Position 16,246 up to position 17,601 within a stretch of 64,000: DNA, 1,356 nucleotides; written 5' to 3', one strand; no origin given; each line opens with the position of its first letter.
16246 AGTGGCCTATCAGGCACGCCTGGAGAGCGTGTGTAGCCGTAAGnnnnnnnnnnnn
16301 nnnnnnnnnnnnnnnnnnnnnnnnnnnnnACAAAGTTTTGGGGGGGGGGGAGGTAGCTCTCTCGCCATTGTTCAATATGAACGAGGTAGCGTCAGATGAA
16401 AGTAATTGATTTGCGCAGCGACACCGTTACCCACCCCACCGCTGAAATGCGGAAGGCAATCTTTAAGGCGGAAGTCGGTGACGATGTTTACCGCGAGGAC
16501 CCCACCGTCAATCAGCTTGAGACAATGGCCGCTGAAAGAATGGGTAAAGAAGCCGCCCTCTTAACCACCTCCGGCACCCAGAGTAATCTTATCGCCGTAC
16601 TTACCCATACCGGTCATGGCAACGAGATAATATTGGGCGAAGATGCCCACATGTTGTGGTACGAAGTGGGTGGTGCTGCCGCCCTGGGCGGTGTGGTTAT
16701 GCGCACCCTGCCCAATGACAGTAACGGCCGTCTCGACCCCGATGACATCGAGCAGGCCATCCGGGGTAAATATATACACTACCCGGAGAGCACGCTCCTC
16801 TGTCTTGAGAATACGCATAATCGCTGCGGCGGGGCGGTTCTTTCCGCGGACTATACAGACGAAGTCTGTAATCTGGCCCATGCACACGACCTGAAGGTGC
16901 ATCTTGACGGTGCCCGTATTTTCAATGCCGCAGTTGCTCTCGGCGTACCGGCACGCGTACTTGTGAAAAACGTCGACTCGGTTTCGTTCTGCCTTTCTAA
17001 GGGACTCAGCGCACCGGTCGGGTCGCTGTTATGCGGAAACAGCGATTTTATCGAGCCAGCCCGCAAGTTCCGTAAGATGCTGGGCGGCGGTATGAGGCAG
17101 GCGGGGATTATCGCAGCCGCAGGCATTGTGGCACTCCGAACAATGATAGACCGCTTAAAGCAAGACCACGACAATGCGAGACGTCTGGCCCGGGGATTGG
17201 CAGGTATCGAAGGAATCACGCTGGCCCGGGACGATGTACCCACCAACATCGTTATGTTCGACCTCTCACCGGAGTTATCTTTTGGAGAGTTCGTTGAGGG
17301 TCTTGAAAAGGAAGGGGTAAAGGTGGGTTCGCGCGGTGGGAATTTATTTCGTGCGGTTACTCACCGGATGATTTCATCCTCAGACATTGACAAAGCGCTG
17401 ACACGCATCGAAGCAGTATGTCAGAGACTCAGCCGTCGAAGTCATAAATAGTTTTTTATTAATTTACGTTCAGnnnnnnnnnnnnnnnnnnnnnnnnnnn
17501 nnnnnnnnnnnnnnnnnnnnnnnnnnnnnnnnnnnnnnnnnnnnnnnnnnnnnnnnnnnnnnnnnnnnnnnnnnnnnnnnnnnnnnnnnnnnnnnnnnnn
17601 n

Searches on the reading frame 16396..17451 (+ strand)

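Call 37: search_protein_families(library=pfam, proteins=[window:16396-17451:+], max_evalue=0.00001)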
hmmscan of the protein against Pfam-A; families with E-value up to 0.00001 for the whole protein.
window:16396-17451:+ (351 aa): 3 families
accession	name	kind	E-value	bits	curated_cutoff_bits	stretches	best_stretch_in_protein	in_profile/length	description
PF01212.27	Beta_elim_lyase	-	3.4e-108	361.8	27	1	5-289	1-286/288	Beta-eliminating lyase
PF00155.27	Aminotran_1_2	-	4.7e-08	33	19.7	1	32-306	38-325/361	Aminotransferase class I and II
PF01041.23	DegT_DnrJ_EryC1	-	1.4e-06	28.2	19.8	0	29-278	17-265/360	DegT/DnrJ/EryC1/StrS aminotransferase family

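Call 73: search_protein_families(library=ncbifam, proteins=[window:16396-17451:+], max_evalue=1e-10)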
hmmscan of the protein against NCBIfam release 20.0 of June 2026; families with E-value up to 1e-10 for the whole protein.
window:16396-17451:+ (351 aa): 2 families
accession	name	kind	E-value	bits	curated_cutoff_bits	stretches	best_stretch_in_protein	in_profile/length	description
NF041359.1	GntG_guanitoxin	subfamily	7.1e-143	475.9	230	1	2-339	4-342/343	GntG family PLP-dependent aldolase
NF007825.0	PRK10534.1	equivalog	2e-97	326.2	312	1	3-339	1-328/333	low-specificity L-threonine aldolase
